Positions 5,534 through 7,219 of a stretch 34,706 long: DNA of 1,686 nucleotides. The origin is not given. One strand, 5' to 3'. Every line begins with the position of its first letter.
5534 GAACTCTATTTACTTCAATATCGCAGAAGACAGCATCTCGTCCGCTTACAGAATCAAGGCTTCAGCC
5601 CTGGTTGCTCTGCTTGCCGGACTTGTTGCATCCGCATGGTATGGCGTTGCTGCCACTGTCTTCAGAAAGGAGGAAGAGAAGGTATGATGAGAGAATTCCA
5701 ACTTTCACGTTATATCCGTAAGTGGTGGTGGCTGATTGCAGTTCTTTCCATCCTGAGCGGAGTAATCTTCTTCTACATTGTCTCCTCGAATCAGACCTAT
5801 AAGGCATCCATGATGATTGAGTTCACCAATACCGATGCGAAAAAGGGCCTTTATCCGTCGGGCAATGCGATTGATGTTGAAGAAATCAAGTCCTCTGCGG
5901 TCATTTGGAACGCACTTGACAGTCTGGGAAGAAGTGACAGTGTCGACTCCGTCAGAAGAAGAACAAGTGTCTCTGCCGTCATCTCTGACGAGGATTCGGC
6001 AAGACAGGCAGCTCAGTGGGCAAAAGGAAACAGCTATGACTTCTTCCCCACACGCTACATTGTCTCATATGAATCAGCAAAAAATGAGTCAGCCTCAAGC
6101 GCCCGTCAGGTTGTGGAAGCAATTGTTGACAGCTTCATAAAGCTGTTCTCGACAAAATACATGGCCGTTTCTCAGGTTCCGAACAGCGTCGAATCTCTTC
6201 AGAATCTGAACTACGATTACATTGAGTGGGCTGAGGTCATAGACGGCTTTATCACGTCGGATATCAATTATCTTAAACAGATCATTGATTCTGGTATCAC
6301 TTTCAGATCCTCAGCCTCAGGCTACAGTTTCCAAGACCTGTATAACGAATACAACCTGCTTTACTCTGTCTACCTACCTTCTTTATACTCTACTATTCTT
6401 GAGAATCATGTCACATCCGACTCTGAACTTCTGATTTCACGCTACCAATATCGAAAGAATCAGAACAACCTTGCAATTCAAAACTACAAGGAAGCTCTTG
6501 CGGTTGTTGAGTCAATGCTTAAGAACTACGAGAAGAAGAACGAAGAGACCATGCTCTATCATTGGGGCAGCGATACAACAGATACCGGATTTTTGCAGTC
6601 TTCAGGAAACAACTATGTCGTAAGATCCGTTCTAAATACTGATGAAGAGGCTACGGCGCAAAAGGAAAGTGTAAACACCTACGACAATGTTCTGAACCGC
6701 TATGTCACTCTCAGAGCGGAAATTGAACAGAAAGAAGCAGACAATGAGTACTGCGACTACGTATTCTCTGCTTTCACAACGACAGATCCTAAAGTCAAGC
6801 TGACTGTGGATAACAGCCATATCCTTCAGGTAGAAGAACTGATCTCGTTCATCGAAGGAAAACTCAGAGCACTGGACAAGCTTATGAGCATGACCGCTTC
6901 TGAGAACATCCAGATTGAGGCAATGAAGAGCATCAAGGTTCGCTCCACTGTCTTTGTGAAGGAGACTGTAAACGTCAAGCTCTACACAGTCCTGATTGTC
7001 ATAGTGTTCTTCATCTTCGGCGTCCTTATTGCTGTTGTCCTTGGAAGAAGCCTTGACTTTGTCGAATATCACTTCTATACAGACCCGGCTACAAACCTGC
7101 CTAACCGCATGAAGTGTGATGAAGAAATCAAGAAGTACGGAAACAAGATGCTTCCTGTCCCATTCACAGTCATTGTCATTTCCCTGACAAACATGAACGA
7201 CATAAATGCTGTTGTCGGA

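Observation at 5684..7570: Wzz/PCP co-polymerase fused to a catalytically dead GGDEF domain, sitting where a BY-kinase module normally sits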

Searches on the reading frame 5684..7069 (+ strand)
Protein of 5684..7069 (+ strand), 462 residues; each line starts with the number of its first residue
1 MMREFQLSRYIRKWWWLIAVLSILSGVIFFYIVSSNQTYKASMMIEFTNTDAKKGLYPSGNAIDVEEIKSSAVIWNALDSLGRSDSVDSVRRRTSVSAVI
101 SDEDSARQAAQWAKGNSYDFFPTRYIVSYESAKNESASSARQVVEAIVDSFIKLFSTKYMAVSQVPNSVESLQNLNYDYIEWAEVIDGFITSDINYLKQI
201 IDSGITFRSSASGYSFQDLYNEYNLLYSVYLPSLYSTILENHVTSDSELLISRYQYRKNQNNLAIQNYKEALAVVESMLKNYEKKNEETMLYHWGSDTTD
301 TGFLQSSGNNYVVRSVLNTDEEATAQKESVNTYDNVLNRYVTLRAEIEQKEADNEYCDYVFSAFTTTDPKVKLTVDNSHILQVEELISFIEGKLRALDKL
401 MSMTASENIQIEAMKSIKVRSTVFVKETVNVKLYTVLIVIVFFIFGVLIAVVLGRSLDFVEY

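Call 27: search_solved_structures(query=A2, max_evalue=10, show_alignments=2)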
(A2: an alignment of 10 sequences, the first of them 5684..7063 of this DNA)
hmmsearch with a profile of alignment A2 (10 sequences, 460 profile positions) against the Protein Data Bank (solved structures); distinct sequences matched with E-value up to 10: 12.
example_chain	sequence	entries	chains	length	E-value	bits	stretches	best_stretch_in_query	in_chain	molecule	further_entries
2f1m_A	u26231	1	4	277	0.3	13.3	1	116-174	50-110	Acriflavine resistance protein A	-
5ng5_E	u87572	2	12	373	0.45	12.7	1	116-174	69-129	Multidrug efflux pump subunit AcrA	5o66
9tg4_D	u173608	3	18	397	0.51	12.6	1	116-174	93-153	Multidrug efflux pump subunit AcrA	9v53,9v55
5v5s_D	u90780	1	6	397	0.51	12.6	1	116-174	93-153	Multidrug efflux pump subunit AcrA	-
7rch_C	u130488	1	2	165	1.2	11.4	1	320-409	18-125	Phosphatidylinositol 3-kinase regulatory subunit beta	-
2zdi_A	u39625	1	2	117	1.8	10.8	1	329-408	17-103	Prefoldin subunit beta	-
5ubt_B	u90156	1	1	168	2.2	10.5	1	312-410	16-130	Phosphatidylinositol 3-kinase regulatory subunit alpha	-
6g6w_B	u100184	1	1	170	2.7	10.2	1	310-410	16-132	Phosphatidylinositol 3-kinase regulatory subunit alpha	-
5dxh_B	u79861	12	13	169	2.8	10.1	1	310-410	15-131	Phosphatidylinositol 3-kinase regulatory subunit alpha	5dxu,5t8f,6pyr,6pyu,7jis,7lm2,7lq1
5vlr_B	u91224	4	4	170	2.9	10.1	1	310-410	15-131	Phosphatidylinositol 3-kinase regulatory subunit alpha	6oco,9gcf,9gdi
9l3r_B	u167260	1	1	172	3.1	10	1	310-410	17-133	Phosphatidylinositol 3-kinase regulatory subunit alpha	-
6ocu_B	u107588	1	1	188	3.5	9.8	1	311-410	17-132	Phosphatidylinositol 3-kinase regulatory subunit alpha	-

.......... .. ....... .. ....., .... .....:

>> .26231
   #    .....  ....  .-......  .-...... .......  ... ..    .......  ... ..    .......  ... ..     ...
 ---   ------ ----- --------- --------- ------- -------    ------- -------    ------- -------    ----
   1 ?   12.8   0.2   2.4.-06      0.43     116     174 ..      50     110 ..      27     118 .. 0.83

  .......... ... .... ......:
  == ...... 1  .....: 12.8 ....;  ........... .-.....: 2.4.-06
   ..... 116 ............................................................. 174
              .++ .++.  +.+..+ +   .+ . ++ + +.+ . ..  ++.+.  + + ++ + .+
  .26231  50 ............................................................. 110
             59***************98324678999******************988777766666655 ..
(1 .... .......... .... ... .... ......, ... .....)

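Call 42: predict_structure(alignment_id=A3)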
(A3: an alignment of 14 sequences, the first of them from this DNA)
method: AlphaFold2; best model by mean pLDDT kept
length: 462 residues; sequences in the alignment: 14
mean_pLDDT: 79.7   pTM: 0.57
mean pLDDT of the five models: 79.7, 79.6, 78.0, 77.8, 75.1
residues with pLDDT >= 90: 145; 70-90: 214; 50-70: 68; < 50: 35
segments of 3 or more residues with pLDDT < 50: 1-3, 296-311, 316-330
pLDDT, mean of each block of 10 residues (from residue 1): 54 73 76 78 91 85 90 93 91 91 83 80 91 87 93 84 56 69 88 89 82 91 94 91 86 92 95 89 76 54 40 47 40 78 93 92 73 74 91 89 85 84 79 69 74 68 55
secondary structure, 60 per line:
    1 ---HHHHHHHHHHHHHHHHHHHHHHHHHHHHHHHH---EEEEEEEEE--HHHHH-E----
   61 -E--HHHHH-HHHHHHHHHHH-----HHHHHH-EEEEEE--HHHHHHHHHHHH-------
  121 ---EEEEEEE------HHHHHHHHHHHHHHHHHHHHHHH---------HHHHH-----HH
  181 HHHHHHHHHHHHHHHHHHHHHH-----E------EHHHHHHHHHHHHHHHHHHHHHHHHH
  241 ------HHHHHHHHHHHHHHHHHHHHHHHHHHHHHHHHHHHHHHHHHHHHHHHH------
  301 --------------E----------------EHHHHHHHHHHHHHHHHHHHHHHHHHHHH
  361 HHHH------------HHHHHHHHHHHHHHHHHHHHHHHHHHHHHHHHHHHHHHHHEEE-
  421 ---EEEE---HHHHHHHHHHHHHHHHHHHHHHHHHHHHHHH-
elements in order: H4-35 E39-47 H50-54 H65-69 H71-81 H87-92 E94-99 H102-113 E124-130 H137-159 H169-173 H179-202 H216-240 H247-294 H333-364 H377-416 E417-419 E424-427 H431-461

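Call 44: search_protein_representatives(alignment_id=A3)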
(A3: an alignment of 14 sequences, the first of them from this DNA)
Query: 14 sequences, 454 profile positions. Proteins with E-value up to 0.001 (for the whole library): 1383; up to 1e-10: 993; up to 1e-30: 298. The best 150 are listed.
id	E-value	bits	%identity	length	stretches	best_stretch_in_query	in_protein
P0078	6.7e-152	523.1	-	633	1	1-454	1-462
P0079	9.7e-152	522.6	-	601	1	1-454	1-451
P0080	1.6e-139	482.4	-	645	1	1-454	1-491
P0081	3.8e-137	474.5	-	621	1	1-454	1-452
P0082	7.1e-135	467.0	-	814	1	1-453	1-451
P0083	1.8e-134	465.6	-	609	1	1-454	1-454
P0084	6.6e-134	463.8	-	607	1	1-454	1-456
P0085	4.2e-133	461.2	-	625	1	1-454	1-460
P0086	7.5e-133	460.3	-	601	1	1-454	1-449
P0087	1.5e-132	459.3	-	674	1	1-454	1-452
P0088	9.8e-131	453.4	-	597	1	1-452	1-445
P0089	4.8e-129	447.8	-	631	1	1-454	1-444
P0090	1.1e-128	446.6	-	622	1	1-454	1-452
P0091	3.5e-128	444.9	-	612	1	1-453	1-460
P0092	3.5e-125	435.1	-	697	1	1-454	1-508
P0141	5.9e-102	358.5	-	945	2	6-442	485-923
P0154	3.2e-94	333.0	-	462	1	5-443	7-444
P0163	2.3e-90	320.3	-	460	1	5-443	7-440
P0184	5.4e-84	299.3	-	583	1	5-445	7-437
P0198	2.4e-72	260.9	-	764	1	5-445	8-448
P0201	4.3e-71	256.8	-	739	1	5-445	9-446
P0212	1.8e-61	225.0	-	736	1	5-445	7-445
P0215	1.9e-59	218.4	-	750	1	8-445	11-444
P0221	2.1e-57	211.6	-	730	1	4-433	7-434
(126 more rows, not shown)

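Call 45: search_protein_families(library=pfam, proteins=[P0198, P0201, P0212, P0215, P0221, P0154, P0163, P0141, P0082, P0184], max_evalue=0.01)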
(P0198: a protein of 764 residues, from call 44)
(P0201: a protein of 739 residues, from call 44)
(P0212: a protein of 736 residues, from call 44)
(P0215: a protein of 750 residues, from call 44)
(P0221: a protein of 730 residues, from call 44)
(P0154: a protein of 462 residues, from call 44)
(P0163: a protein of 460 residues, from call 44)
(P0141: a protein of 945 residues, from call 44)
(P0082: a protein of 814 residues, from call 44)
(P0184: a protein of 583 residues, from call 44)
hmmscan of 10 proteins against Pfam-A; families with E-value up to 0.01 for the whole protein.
P0198 (764 aa): 2 families
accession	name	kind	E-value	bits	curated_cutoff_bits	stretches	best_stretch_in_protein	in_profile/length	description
PF00563.25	EAL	-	4e-59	200.3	31.3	1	502-723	12-236/236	EAL domain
PF02706.20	Wzz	-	0.0079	16.9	25.5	1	3-63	2-62/91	Chain length determinant protein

P0201 (739 aa): 2 families
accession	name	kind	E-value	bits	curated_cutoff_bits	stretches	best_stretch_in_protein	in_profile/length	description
PF00563.25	EAL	-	3.4e-59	200.5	31.3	1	494-721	9-236/236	EAL domain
PF02706.20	Wzz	-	0.00018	22.2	25.5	1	4-67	2-63/91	Chain length determinant protein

P0212 (736 aa): 2 families
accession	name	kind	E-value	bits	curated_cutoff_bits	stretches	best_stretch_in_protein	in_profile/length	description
PF00563.25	EAL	-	3.4e-47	161.2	31.3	1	485-720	3-236/236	EAL domain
PF02706.20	Wzz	-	0.0077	17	25.5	1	3-66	3-72/91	Chain length determinant protein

P0215 (750 aa): 2 families
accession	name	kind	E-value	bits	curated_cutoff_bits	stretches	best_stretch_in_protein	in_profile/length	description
PF00563.25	EAL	-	1.5e-50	172.2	31.3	1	492-716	12-236/236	EAL domain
PF02706.20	Wzz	-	0.0019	18.9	25.5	1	7-63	6-62/91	Chain length determinant protein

P0221 (730 aa): 2 families
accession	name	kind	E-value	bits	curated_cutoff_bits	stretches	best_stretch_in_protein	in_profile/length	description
PF00563.25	EAL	-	7.6e-41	140.5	31.3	1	495-716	11-236/236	EAL domain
PF02706.20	Wzz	-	0.00023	21.9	25.5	1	5-58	4-57/91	Chain length determinant protein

P0154 (462 aa): 0 families

P0163 (460 aa): 1 family
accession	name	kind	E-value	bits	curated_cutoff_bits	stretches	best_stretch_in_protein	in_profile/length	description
PF06305.16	LapA_dom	-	0.0066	16.8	28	0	417-456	16-55/64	Lipopolysaccharide assembly protein A domain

P0141 (945 aa): 1 family
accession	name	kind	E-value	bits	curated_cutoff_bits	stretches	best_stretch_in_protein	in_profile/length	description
PF02706.20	Wzz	-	0.00037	21.2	25.5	1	479-531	2-55/91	Chain length determinant protein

P0082 (814 aa): 1 family
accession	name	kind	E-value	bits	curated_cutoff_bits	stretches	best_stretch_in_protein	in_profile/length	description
PF00990.26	GGDEF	-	2.3e-14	53.9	23.8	1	455-588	2-141/161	Diguanylate cyclase, GGDEF domain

P0184 (583 aa): 1 family
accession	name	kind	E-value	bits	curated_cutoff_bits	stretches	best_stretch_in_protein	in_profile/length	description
PF02706.20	Wzz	-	0.0029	18.3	25.5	0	5-64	5-65/91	Chain length determinant protein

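Call 46: fold_search(model_id=the predicted structure, library=pdb)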
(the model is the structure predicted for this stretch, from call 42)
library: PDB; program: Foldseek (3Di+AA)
matches with E <= 10: 479; with E <= 0.001: 11
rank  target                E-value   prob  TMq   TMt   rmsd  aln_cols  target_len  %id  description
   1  9r68_I                6.1e-06  1.00  0.22  0.16  29.9       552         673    9  CPS secretion pathway Wza-Wzc_C1 (Conf 2) (released 2026-03-04)
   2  9r64_I                1.1e-05  1.00  0.23  0.17  28.6       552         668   10  CPS secretion pathway Wza-Wzc_C1 (Conf 0) (released 2026-03-04)
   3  9i2q_A                1.5e-05  1.00  0.22  0.17  24.3       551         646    6  Wzc-K540M-3YE MgADP C1 (released 2025-04-30)
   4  9r62_K                1.8e-05  1.00  0.22  0.16  22.4       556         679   10  CPS co-polymerase Wzc_C1 (released 2026-03-04)
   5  9exo_A                2.1e-05  1.00  0.23  0.17  24.6       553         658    7  Wzc-K540M-2YE MgADP C1 (released 2025-04-23)
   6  9exq_A                2.4e-05  1.00  0.22  0.17  24.5       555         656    7  Wzc-K540M-3YE-N711Y MgADP C1 (released 2025-04-23)
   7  7nhr_A                3.9e-05  1.00  0.22  0.16  23.8       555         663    8  Putative transmembrane protein Wzc K540M C1 (released 2021-08-25)
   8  6rbg_A                1.8e-04  1.00  0.23  0.32  19.1       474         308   10  full-length bacterial polysaccharide co-polymerase (released 2020-11-18)
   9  7nib_A                3.2e-04  1.00  0.23  0.17  24.1       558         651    8  Wzc-K540M-4YE C1 (released 2021-08-25)
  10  8p3o_A                3.6e-04  1.00  0.26  0.34  21.9       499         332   10  Full-length bacterial polysaccharide co-polymerase WzzE mutant R267A from E. coli. C4 symmetry (released 2023-07-26)
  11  9r6b_I                5.3e-04  1.00  0.22  0.18  22.6       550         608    9  CPS secretion pathway Wza-Wzc (Conf 4) (released 2026-03-04)
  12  9r62_I                2.1e-03  0.99  0.23  0.18  21.6       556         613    7  CPS co-polymerase Wzc_C1 (released 2026-03-04)
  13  4pxb_A                1.3e-01  0.57  0.12  0.13   8.5       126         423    8  The crystal structure of AtUAH in complex with (S)-ureidoglycolate (released 2014-07-23)
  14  2b5u_A                1.5e-01  0.30  0.09  0.09  22.9       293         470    8  Crystal Structure Of Colicin E3 V206C Mutant In Complex With Its Immunity Protein (released 2006-11-07)
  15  4pxe_A                1.6e-01  0.63  0.13  0.14   6.8       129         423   11  The crystal structure of AtUAH in complex with glyoxylate (released 2014-07-23)
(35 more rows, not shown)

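Call 63: find_encoding_contigs(protein=P0198, flank=10000, max_places=1)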
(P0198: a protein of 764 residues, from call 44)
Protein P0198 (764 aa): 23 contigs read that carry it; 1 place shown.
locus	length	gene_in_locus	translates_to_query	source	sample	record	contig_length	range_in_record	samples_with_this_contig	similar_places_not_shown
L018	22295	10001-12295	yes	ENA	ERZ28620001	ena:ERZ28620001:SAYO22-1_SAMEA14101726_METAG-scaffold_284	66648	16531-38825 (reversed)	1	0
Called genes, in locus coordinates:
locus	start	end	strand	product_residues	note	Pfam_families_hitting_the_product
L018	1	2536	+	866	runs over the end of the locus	PF07833:Cu_amine_oxidN1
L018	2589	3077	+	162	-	PF04892:VanZ-LLP1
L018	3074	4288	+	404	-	PF00534:Glycos_transf_1, PF13692:Glyco_trans_1_4, PF13524:Glyco_trans_1_2 (weak)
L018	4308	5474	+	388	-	PF20706:GT4-conflict (weak), PF00534:Glycos_transf_1, PF13692:Glyco_trans_1_4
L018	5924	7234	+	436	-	PF04932:Wzy_C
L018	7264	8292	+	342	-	PF00535:Glycos_transf_2, PF10111:Glyco_tranf_2_2, PF13641:Glyco_tranf_2_3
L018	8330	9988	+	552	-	-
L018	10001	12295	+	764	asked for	PF00563:EAL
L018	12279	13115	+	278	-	PF00149:Metallophos, PF12850:Metallophos_2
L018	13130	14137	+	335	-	PF00535:Glycos_transf_2, PF10111:Glyco_tranf_2_2, PF13641:Glyco_tranf_2_3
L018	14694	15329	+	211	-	PF01336:tRNA_anti-codon (faint), PF00436:SSB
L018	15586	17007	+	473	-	PF27133:YfdI_N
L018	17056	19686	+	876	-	PF01411:tRNA-synt_2c, PF07973:tRNA_SAD, PF02272:DHHA1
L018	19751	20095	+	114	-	PF11969:DcpS_C, PF01230:HIT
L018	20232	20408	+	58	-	PF01165:Ribosomal_S21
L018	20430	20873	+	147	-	PF09424:YqeY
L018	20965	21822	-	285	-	PF01734:Patatin, PF19890:DUF6363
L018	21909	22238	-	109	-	-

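Call 64: find_encoding_contigs(protein=P0154, flank=10000, max_places=1)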
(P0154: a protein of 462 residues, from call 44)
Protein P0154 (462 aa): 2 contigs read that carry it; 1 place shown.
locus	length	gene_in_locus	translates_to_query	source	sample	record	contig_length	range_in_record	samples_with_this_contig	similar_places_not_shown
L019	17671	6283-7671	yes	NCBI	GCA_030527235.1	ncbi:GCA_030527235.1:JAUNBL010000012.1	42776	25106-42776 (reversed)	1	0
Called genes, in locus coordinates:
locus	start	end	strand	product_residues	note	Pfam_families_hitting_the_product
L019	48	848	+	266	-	-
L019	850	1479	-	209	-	PF01726:LexA_DNA_bind, PF00717:Peptidase_S24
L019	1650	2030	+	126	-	PF01476:LysM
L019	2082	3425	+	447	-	PF00232:Glyco_hydro_1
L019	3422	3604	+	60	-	-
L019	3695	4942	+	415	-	PF04932:Wzy_C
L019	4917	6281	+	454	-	-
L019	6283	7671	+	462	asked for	-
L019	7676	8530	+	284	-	PF00149:Metallophos, PF12850:Metallophos_2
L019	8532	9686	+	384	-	PF00534:Glycos_transf_1, PF13692:Glyco_trans_1_4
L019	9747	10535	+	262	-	PF00535:Glycos_transf_2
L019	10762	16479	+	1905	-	PF13385:Laminin_G_3, PF22585:Sialidase-like_CBM (faint)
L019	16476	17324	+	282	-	PF02311:AraC_binding, PF00165:HTH_AraC, PF12833:HTH_18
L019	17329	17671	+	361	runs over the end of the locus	PF07470:Glyco_hydro_88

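Call 68: search_protein_families(library=pfam, proteins=[L018:8330-9985:+], max_evalue=0.1)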
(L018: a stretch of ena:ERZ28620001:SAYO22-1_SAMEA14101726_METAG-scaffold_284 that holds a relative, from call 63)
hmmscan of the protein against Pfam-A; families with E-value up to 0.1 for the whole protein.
L018:8330-9985:+ (552 aa): 3 families
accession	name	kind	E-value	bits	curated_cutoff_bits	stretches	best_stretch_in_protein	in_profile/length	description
PF06237.18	SLC52_ribofla_tr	-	0.0036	16.8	27.9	1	394-506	175-262/429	Solute carrier family 52, riboflavin transporter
PF04145.20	Ctr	-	0.025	15.5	25.3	1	419-500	24-88/151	Ctr copper transporter family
PF17537.7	DUF5455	-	0.092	13.7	25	0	404-434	19-49/102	Family of unknown function (DUF5455)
